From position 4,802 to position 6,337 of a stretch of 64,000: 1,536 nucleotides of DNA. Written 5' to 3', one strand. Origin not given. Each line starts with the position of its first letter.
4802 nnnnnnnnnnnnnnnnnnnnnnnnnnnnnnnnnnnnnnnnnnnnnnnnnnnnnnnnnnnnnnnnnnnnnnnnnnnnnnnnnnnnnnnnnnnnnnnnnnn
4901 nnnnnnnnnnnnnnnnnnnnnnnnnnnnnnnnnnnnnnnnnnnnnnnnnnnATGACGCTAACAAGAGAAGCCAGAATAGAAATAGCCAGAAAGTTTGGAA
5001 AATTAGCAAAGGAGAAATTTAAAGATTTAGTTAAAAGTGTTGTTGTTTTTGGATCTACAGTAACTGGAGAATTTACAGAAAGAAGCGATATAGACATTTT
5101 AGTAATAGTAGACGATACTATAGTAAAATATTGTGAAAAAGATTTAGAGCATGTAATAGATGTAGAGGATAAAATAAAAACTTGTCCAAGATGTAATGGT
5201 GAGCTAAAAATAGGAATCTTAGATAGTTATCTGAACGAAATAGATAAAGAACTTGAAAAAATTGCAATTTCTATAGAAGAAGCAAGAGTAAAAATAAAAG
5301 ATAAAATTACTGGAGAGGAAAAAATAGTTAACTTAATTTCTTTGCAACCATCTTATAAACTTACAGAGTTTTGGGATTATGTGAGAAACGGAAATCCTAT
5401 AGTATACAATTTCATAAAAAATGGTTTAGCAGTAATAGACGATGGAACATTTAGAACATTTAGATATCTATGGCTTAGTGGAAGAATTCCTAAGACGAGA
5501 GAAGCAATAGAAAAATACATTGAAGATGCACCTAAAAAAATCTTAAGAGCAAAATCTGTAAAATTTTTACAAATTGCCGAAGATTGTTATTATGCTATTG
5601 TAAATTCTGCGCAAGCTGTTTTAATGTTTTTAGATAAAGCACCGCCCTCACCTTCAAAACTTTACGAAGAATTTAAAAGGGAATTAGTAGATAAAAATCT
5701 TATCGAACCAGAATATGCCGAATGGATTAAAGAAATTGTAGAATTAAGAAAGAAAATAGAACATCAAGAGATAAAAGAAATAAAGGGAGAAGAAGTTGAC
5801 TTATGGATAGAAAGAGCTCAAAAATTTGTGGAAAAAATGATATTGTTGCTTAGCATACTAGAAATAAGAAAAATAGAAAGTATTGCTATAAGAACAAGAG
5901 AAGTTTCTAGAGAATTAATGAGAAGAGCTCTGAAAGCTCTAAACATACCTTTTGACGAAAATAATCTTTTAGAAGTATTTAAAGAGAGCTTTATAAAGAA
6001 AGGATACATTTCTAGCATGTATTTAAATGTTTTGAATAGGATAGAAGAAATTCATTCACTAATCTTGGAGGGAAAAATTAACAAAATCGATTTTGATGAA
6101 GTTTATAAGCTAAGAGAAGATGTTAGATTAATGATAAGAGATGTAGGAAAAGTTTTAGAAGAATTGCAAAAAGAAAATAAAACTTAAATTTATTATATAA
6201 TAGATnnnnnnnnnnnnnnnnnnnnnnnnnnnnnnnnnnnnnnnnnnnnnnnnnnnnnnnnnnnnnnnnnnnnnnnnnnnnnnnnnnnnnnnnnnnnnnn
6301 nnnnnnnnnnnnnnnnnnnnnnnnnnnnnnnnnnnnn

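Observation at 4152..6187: Tandem paralogous nucleotidyltransferase-HEPN-like fusion proteins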

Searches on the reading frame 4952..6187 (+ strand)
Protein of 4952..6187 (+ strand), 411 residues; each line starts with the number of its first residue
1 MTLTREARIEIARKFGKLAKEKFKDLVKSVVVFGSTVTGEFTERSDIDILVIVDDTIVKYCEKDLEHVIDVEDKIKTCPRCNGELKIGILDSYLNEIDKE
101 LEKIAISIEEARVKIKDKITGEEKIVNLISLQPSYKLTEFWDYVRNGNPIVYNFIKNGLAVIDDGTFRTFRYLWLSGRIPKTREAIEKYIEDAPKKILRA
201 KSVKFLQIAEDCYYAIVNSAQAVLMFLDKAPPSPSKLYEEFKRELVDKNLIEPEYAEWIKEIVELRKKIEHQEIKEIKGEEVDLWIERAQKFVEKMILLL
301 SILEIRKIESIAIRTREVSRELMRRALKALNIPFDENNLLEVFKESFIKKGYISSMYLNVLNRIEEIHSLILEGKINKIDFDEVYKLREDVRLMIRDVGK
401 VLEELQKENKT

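Call 3: search_protein_families(library=pfam, proteins=[window:4952-6187:+], max_evalue=1)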
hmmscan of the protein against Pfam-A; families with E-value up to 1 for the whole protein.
window:4952-6187:+ (411 aa): 6 families
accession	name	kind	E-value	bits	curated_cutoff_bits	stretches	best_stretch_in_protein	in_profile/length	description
PF01909.29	NTP_transf_2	-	2.2e-10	41.2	21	1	17-75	6-64/93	Nucleotidyltransferase domain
PF18765.7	Polbeta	-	6.1e-09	36.4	26.9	1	25-91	11-68/93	Polymerase beta, Nucleotidyltransferase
PF22600.2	MTPAP-like_central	-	5.6e-06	26.9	27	1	6-82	20-94/139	Poly(A) RNA polymerase, mitochondrial-like, central palm domain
PF05168.19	HEPN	-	0.03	14.9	22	1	209-295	28-113/117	HEPN domain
PF17602.7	DUF5498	-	0.056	14.4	27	1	12-59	39-86/96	Family of unknown function (DUF5498)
PF12633.13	Adenyl_cycl_N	-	0.069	13.5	27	1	15-66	78-131/199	Adenylate cyclase NT domain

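Call 4: search_protein_families(library=ncbifam, proteins=[window:4952-6187:+], max_evalue=1)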
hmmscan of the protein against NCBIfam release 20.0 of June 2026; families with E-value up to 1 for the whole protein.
window:4952-6187:+ (411 aa): 11 families
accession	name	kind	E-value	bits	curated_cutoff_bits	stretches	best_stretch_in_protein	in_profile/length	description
NF047752.1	MntA_antitoxin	equivalog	1.1e-06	28.5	60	1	27-71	7-45/106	type VII toxin-antitoxin system MntA family adenylyltransferase antitoxin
NF012212.1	ANT_9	subfamily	2e-05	24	340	1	14-66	8-60/249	aminoglycoside nucleotidyltransferase ANT(9)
NF010309.0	PRK13746.1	subfamily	0.0016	17.8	193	1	19-57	20-58/263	aminoglycoside adenylyltransferase family protein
NF033061.1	ANT_4p_I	equivalog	0.0038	16.8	350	1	2-56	5-59/253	ANT(4')-I family aminoglycoside nucleotidyltransferase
NF012135.0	ANT_3pp_9_crypt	exception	0.014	15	560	1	23-57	24-58/262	cryptic aminoglycoside nucleotidyltransferase ANT(3'')/ANT(9)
NF033220.1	ANT_3pp_II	equivalog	0.015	14.7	400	1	27-65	22-60/258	ANT(3'')-II family aminoglycoside nucleotidyltransferase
NF033497.1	rubre_like_arch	subfamily_domain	0.017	14.8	32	1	67-86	8-27/34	rubrerythrin-like domain-containing protein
NF012157.0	ANT_3pp_I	equivalog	0.039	13.2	375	1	22-55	17-50/256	AadA family aminoglycoside 3''-O-nucleotidyltransferase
NF051468.1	ANT_AadA37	exception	0.064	12.2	550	1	17-58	21-62/265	ANT(3'')-I family aminoglycoside nucleotidyltransferase AadA37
NF045909.1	ANT_9_Ic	equivalog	0.14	11.4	505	1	20-58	20-58/259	aminoglycoside nucleotidyltransferase ANT(9)-Ic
TIGR04137.1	Chlam_Ver_rRNA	hypoth_equivalog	0.98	9.3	50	0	346-385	6-42/50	small basic protein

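Call 5: search_protein_families(library=padloc, proteins=[window:4952-6187:+], max_evalue=1)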
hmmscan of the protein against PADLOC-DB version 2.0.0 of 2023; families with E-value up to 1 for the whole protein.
window:4952-6187:+ (411 aa): 9 families
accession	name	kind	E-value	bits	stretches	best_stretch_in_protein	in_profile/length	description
PDLC04903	PDC-S09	-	1.9e-10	39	1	10-62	9-60/108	-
PDLC04906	PDC-S09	-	7.2e-08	30.7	1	10-60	9-57/98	-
PDLC04905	PDC-S09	-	1.9e-06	26.1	1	26-62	20-57/101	-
PDLC04904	PDC-S09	-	3.2e-06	25.3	1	26-56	24-54/104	-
PDLC04778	PDC-M70A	-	1.2e-05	22.9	1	16-56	37-76/355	-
PDLC04368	PDC-M05A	-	2.7e-05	22.1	1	21-62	101-142/201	-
PDLC04902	PDC-S09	-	3.2e-05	22.2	1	26-54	20-48/97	-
PDLC04907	PDC-S09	-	7e-05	20.9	1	10-63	12-63/114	-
PDLC04369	PDC-M05A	-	0.00034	18.3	1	20-55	96-131/201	-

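Call 8: search_solved_structures(query=window:4952-6187:+, max_evalue=10, show_alignments=2)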
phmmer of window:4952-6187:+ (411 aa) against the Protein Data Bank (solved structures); distinct sequences matched with E-value up to 10: 0.

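Call 10: find_homologous_proteins(query=window:4952-6187:+)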
Query window:4952-6187:+ (411 aa): 499 proteins with E <= 0.001 among 8000 candidates; the best 120 are listed.
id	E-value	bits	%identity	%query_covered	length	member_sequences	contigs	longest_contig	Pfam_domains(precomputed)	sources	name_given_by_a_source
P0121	1.0e-244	830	93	100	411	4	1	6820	PF18765.8,PF01909.30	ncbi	ncbi:MAG: nucleotidyltransferase domain-containing protein [Candidatus Aenigmatarchaeota archaeon]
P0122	1.9e-213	727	81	99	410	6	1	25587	PF18765.8,PF01909.30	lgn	-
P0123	3.6e-203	693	79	99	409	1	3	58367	PF18765.8,PF01909.30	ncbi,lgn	ncbi:MAG: nucleotidyltransferase domain-containing protein [Candidatus Aenigmatarchaeota archaeon]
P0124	4.4e-203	693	79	99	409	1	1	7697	PF18765.8,PF01909.30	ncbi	ncbi:MAG: nucleotidyltransferase domain-containing protein [Candidatus Aenigmatarchaeota archaeon]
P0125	7.6e-203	692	79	99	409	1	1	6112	PF18765.8,PF01909.30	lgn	-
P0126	7.9e-203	692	79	99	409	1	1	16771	PF18765.8,PF01909.30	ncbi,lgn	ncbi:MAG: nucleotidyltransferase domain-containing protein [Candidatus Aenigmatarchaeota archaeon]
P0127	9.1e-203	692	79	99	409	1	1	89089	PF18765.8,PF01909.30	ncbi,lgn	ncbi:MAG: nucleotidyltransferase domain-containing protein [Candidatus Aenigmatarchaeota archaeon]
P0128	1.2e-202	691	79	99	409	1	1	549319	PF18765.8,PF01909.30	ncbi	ncbi:MAG: nucleotidyltransferase domain-containing protein [Candidatus Aenigmatarchaeota archaeon]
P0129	2.5e-202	690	79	99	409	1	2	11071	PF18765.8,PF01909.30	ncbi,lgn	ncbi:MAG: nucleotidyltransferase domain-containing protein [Candidatus Aenigmatarchaeota archaeon]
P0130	5.0e-202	689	79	99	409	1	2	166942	PF18765.8,PF01909.30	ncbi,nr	ncbi:MAG: nucleotidyltransferase domain-containing protein [Candidatus Aenigmatarchaeota archaeon]|n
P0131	1.5e-197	675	75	98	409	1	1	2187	PF18765.8,PF01909.30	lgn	-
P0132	2.9e-195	667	75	99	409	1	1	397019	PF18765.8,PF01909.30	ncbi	ncbi:MAG: nucleotidyltransferase domain-containing protein [Candidatus Aenigmatarchaeota archaeon]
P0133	9.2e-195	665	74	99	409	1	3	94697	PF18765.8,PF01909.30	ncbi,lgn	ncbi:MAG: nucleotidyltransferase domain-containing protein [Candidatus Aenigmatarchaeota archaeon]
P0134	9.5e-159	547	65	99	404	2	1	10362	PF18765.8,PF01909.30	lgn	-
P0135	2.5e-156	539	64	99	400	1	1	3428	PF18765.8,PF01909.30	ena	-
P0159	2.5e-97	345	49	97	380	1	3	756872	PF18765.8,PF03445.20,PF01909.30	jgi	jgi:predicted nucleotidyltransferase/uncharacterized protein (UPF0332 family)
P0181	2.8e-95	338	45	97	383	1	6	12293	PF18765.8,PF01909.30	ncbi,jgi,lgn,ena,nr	ncbi:MAG: nucleotidyltransferase [Thermoprotei archaeon]|nr:MAG: nucleotidyltransferase [Desulfuroco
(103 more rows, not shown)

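Call 16: find_encoding_contigs(protein=P0181, flank=6000, max_places=3)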
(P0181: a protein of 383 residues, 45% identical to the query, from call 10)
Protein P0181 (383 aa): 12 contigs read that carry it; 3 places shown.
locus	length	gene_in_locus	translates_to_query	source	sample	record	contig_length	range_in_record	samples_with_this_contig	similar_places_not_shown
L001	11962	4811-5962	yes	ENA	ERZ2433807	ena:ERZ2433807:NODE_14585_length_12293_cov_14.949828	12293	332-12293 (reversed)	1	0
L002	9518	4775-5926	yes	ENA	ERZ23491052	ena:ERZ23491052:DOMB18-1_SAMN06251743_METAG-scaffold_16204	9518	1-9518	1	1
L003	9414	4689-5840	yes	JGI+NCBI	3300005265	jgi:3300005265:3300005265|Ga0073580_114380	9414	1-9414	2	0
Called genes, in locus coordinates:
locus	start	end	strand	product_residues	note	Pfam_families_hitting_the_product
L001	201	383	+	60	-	-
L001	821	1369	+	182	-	-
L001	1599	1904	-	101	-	-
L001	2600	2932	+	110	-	-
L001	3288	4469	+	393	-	-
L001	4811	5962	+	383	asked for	PF01909:NTP_transf_2, PF18765:Polbeta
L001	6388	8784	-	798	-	-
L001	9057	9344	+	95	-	-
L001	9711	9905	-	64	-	-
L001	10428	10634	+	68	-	PF18929:DUF5678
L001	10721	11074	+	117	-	-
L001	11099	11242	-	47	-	-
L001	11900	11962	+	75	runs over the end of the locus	-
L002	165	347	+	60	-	-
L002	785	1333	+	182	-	-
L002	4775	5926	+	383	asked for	PF01909:NTP_transf_2, PF18765:Polbeta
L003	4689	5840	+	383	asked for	PF01909:NTP_transf_2, PF18765:Polbeta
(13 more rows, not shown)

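Call 17: find_encoding_contigs(protein=P0159, flank=6000, max_places=2)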
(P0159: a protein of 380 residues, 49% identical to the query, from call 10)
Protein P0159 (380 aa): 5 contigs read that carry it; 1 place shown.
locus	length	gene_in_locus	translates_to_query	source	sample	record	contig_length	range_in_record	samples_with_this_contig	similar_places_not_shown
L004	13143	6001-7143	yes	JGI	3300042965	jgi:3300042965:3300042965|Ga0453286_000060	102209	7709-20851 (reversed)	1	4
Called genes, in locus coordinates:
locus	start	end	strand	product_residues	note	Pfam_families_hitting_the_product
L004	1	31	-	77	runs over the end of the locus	-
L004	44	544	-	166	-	-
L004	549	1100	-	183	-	-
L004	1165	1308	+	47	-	-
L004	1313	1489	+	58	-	-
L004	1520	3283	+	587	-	-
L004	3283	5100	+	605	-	-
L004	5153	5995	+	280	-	PF01909:NTP_transf_2, PF18765:Polbeta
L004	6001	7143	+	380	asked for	PF03445:DUF294 (weak), PF01909:NTP_transf_2, PF18765:Polbeta (weak)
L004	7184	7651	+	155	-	-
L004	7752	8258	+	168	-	PF04343:DUF488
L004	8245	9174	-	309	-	PF08271:Zn_Ribbon_TF, PF00382:TFIIB, PF04545:Sigma70_r4 (faint), PF00382:TFIIB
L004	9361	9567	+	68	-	PF00808:CBFD_NFYB_HMF, PF00125:Histone (weak), PF15630:CENP-S (weak)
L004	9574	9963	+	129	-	PF21485:IF5A-like_N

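Call 18: find_related_loci(query=A2, collection=genome_contigs, flank=4000)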
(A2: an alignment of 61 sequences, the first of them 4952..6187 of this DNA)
Query A2 (411 aa) in genome_contigs; peptide patterns used: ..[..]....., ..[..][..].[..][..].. (x = any residue, [..] = any of these).
199 stretches matched a pattern; 120 encode a relative of the query (tblastn E <= 1e-3); the best 80 are kept; 80 distinct loci.
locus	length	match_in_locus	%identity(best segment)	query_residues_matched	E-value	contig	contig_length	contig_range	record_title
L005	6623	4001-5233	94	1-411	0e+0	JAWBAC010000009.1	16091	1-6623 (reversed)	MAG: Candidatus Aenigmatarchaeota archaeon isolate ZZQ_201901_bins_13 ZZQ_201901_bins_13_scaffold_9, whole genome shotgu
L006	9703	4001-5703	79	3-407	0e+0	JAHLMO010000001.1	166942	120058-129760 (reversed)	MAG: Candidatus Aenigmatarchaeota archaeon isolate GMQ_1_bin_18-1 NODE_1_length_166942_cov_9.42752, whole genome shotgun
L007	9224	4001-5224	74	1-410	0e+0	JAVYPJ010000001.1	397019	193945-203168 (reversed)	MAG: Candidatus Aenigmatarchaeota archaeon isolate DRTY-1_201808_bins_47 DRTY-1_201808_bins_47_scaffold_1, whole genome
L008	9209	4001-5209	65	3-408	6e-161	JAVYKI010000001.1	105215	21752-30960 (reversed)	MAG: Candidatus Aenigmatarchaeota archaeon isolate BF2_201808_bins_18 BF2_201808_bins_18_scaffold_1, whole genome shotgu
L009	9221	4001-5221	49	1-410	1e-130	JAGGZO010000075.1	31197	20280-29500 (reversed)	MAG: Candidatus Aenigmatarchaeota archaeon isolate AUK206 PB_MBMC_160_c_000000000023, whole genome shotgun sequence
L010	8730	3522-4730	61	3-405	6e-151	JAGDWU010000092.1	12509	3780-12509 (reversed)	MAG: Candidatus Aenigmatarchaeota archaeon isolate KUA_Bin01 NODE_957_length_12509_cov_3.705717, whole genome shotgun se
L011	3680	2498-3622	50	5-410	3e-122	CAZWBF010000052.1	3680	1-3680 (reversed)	MAG TPA_asm: uncultured archaeon isolate binchicken_co6_473 genome assembly, contig: NODE_35195_length_3680_cov_12.30206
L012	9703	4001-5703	79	1-407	0e+0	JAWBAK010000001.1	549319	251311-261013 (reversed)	MAG: Candidatus Aenigmatarchaeota archaeon isolate ZZQ_201901_bins_25 ZZQ_201901_bins_25_scaffold_1, whole genome shotgu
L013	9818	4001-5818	47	3-402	5e-106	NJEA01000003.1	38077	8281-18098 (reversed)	MAG: Candidatus Aenigmarchaeota archaeon ex4484_224 ex4484_224_scaffold_149_length_38077__count_5264, whole genome shotg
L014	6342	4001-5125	47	5-410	4e-106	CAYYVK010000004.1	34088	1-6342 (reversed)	MAG TPA_asm: uncultured archaeon isolate SRP104967_co1_67 genome assembly, contig: NODE_405_length_34088_cov_46.338671,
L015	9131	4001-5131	48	10-402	1e-103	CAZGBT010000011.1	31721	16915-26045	MAG TPA_asm: uncultured archaeon isolate SRP141552_co1_15 genome assembly, contig: NODE_508_length_31721_cov_24.060349,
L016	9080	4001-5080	46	4-408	3e-101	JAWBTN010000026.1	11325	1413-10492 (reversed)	MAG: Candidatus Aenigmatarchaeota archaeon isolate JZ-1_201709_bins_39 JZ-1_201709_bins_39_scaffold_26, whole genome sho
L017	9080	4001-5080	46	4-408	3e-101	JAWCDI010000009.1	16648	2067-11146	MAG: Candidatus Aenigmatarchaeota archaeon isolate JZ-1_201912_bins_45 JZ-1_201912_bins_45_scaffold_9, whole genome shot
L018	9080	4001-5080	46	4-408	3e-101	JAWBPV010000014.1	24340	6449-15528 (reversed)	MAG: Candidatus Aenigmatarchaeota archaeon isolate JZ-1_201705_bins_109 JZ-1_201705_bins_109_scaffold_14, whole genome s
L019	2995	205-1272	46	4-404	2e-103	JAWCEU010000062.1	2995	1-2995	MAG: Candidatus Aenigmatarchaeota archaeon isolate JZ-1_202007_bins_103 JZ-1_202007_bins_103_scaffold_62, whole genome s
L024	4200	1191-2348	44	4-408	6e-100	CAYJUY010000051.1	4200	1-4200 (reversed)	MAG TPA_asm: uncultured archaeon isolate ERP125453_co1_359 genome assembly, contig: NODE_29442_length_4200_cov_3.979493,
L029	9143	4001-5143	43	4-404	7e-98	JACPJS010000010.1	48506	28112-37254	MAG: Candidatus Aenigmatarchaeota archaeon isolate NC_groundwater_474_Ag_S-0.1um_38_10 S35_SO-1_scaffold_71543, whole ge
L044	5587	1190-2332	43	4-404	5e-96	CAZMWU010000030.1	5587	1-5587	MAG TPA_asm: uncultured archaeon isolate binchicken_co38_184 genome assembly, contig: NODE_30483_length_5587_cov_6.99005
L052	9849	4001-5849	46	3-404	2e-95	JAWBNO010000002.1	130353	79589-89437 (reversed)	MAG: Candidatus Aenigmatarchaeota archaeon isolate GXS_202101_bins_79 GXS_202101_bins_79_scaffold_2, whole genome shotgu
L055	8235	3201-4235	43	13-402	6e-95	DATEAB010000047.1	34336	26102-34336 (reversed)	MAG TPA_asm: archaeon isolate SMAG_U8207 k141_1490757, whole genome shotgun sequence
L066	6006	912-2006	41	4-409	4e-94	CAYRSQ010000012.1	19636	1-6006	MAG TPA_asm: uncultured archaeon isolate SRP178699_co1_573 genome assembly, contig: NODE_3349_length_19636_cov_6.210714,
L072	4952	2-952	47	41-402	2e-92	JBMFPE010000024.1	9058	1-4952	MAG: Candidatus Aenigmatarchaeota archaeon isolate KM4338-55 NODE_24_length_9058_cov_2.629551, whole genome shotgun sequ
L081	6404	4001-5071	43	9-410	1e-89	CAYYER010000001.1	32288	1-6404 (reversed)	MAG TPA_asm: uncultured archaeon isolate binchicken_co184_616 genome assembly, contig: NODE_1905_length_32288_cov_7.4142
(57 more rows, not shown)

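Call 23: predict_structure(alignment_id=A2)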
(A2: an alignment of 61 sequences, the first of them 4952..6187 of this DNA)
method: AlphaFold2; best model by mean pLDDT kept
length: 411 residues; sequences in the alignment: 61
mean_pLDDT: 88.0   pTM: 0.54
mean pLDDT of the five models: 88.0, 86.9, 85.5, 85.5, 84.9
residues with pLDDT >= 90: 246; 70-90: 131; 50-70: 30; < 50: 4
segments of 3 or more residues with pLDDT < 50: 200-202
pLDDT, mean of each block of 10 residues (from residue 1): 87 98 96 89 89 97 93 94 94 94 96 84 90 93 75 84 92 76 57 60 67 88 83 88 95 97 88 77 88 90 87 94 95 93 94 94 95 89 90 94 84 49
secondary structure, 60 per line:
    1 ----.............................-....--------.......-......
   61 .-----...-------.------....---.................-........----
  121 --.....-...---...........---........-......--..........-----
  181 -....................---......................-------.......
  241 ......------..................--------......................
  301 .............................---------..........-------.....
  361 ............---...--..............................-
elements in order: H5-26 E27-33 H35-38 E47-53 E58-61 E67-69 E84-87 H91-107 E112-116 E123-127 E129-131 H137-145 H149-156 E158-163 H166-175 H182-201 H205-226 H234-246 H253-270 H279-329 H339-348 H356-372 H381-410

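Call 29: fold_search(model_id=the predicted structure, library=pdb)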
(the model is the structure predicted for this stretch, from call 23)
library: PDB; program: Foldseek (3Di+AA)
matches with E <= 10: 499; with E <= 0.001: 21
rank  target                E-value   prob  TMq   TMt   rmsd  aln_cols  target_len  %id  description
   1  6un8_A                8.9e-06  1.00  0.33  0.48   9.2       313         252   12  Wild type ANT bound to neomycin (released 2020-05-06)
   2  6p01_A                2.0e-05  1.00  0.33  0.47   8.7       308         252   11  Apo structure of the E52D mutant of ANT-4 (released 2020-01-29)
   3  9dbj_D                3.5e-05  1.00  0.27  0.45  12.1       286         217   15  Structure of Hailong HalB R164A mutant with non-hydrolyzable dATP (released 2025-05-07)
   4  6nmk_A                4.0e-05  1.00  0.31  0.45   9.7       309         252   13  Binary complex structure of the T130K mutant of ANT-4'' with Neomycin (released 2020-01-15)
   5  6nmk_B                4.4e-05  1.00  0.31  0.46   9.7       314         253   14  Binary complex structure of the T130K mutant of ANT-4'' with Neomycin (released 2020-01-15)
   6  1kny_A                5.1e-05  1.00  0.31  0.45   9.6       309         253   13  KANAMYCIN NUCLEOTIDYLTRANSFERASE (released 1996-08-17)
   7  6p06_A                5.4e-05  1.00  0.29  0.43  12.7       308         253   14  Ternary structure of the E52D mutant of ANT-4 with Neomycin and AMPCPP (released 2020-01-29)
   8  1kan_A                5.6e-05  1.00  0.30  0.43   9.6       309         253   12  MOLECULAR STRUCTURE OF KANAMYCIN NUCLEOTIDYLTRANSFERASE DETERMINED TO 3.0-ANGSTROMS RESOLUTION (released 1994-08-31)
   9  6xz0                  5.9e-05  1.00  0.34  0.49   7.4       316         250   14  Crystal structure of spectinomycin adenyltransferase AAD(9) from Enterococcus faecialis with spectinomycin (released 2020-04-15)
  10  9dbj_A                6.5e-05  1.00  0.27  0.45  11.9       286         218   15  Structure of Hailong HalB R164A mutant with non-hydrolyzable dATP (released 2025-05-07)
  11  9dbj_F                6.8e-05  1.00  0.27  0.45  11.8       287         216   15  Structure of Hailong HalB R164A mutant with non-hydrolyzable dATP (released 2025-05-07)
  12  9dbj_E                7.9e-05  1.00  0.26  0.44  11.9       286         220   15  Structure of Hailong HalB R164A mutant with non-hydrolyzable dATP (released 2025-05-07)
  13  6un8_B                8.7e-05  1.00  0.30  0.44   9.8       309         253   12  Wild type ANT bound to neomycin (released 2020-05-06)
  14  9dbj_C                1.2e-04  1.00  0.27  0.45  11.7       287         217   15  Structure of Hailong HalB R164A mutant with non-hydrolyzable dATP (released 2025-05-07)
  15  9dbh_A                1.2e-04  1.00  0.26  0.44  11.7       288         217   15  Structure of Hailong HalB in complex with oligodeoxyadenylate (released 2025-05-07)
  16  9dbj_B                1.7e-04  1.00  0.26  0.46  11.7       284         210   15  Structure of Hailong HalB R164A mutant with non-hydrolyzable dATP (released 2025-05-07)
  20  9dbh_B                6.1e-04  1.00  0.27  0.46  12.2       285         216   15  Structure of Hailong HalB in complex with oligodeoxyadenylate (released 2025-05-07)
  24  9dbh_D                2.6e-03  1.00  0.26  0.47  11.6       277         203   14  Structure of Hailong HalB in complex with oligodeoxyadenylate (released 2025-05-07)
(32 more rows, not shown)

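Call 30: search_protein_families(library=pfam, alignment_id=A2, max_evalue=0.1)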
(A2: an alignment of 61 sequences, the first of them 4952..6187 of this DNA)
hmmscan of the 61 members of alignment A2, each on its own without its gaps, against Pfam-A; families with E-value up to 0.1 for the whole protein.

A. member 1, window:4952-6187:+ (411 aa): 6 families
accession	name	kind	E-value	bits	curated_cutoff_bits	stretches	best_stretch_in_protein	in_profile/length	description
PF01909.29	NTP_transf_2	-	2.2e-10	41.2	21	1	17-75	6-64/93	Nucleotidyltransferase domain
PF18765.7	Polbeta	-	6.1e-09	36.4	26.9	1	25-91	11-68/93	Polymerase beta, Nucleotidyltransferase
PF22600.2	MTPAP-like_central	-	5.6e-06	26.9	27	1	6-82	20-94/139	Poly(A) RNA polymerase, mitochondrial-like, central palm domain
PF05168.19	HEPN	-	0.03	14.9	22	1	209-295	28-113/117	HEPN domain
PF17602.7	DUF5498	-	0.056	14.4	27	0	12-59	39-86/96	Family of unknown function (DUF5498)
PF12633.13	Adenyl_cycl_N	-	0.069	13.5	27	0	15-66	78-131/199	Adenylate cyclase NT domain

B. families by the number of members that match (of 61 scanned): 64 families (the first 25 are shown)
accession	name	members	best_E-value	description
PF01909.29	NTP_transf_2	61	3.9e-12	Nucleotidyltransferase domain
PF18765.7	Polbeta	61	4.8e-10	Polymerase beta, Nucleotidyltransferase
PF22600.2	MTPAP-like_central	61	2e-06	Poly(A) RNA polymerase, mitochondrial-like, central palm domain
PF03445.19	DUF294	55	9.5e-07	Putative nucleotidyltransferase DUF294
PF12633.13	Adenyl_cycl_N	52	3.6e-05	Adenylate cyclase NT domain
PF01934.22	HepT-like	19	6.6e-05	Ribonuclease HepT-like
PF06576.17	DUF1133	8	0.012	Protein of unknown function (DUF1133)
PF15112.11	DUF4559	7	0.0057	Domain of unknown function (DUF4559)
PF06894.17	Phage_TAC_2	6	0.0012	Bacteriophage lambda tail assembly chaperone, TAC, protein G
PF17637.8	DUF5516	4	0.042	Family of unknown function (DUF5516)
PF22014.2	DUF6932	3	0.0089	Family of unknown function (DUF6932)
PF17278.7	DUF5343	3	0.041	Family of unknown function (DUF5343)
PF01485.27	IBR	2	0.0014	IBR domain, a half RING-finger domain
PF05168.19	HEPN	2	0.0051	HEPN domain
PF11554.13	DUF3232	2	0.0051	Protein of unknown function (DUF3232)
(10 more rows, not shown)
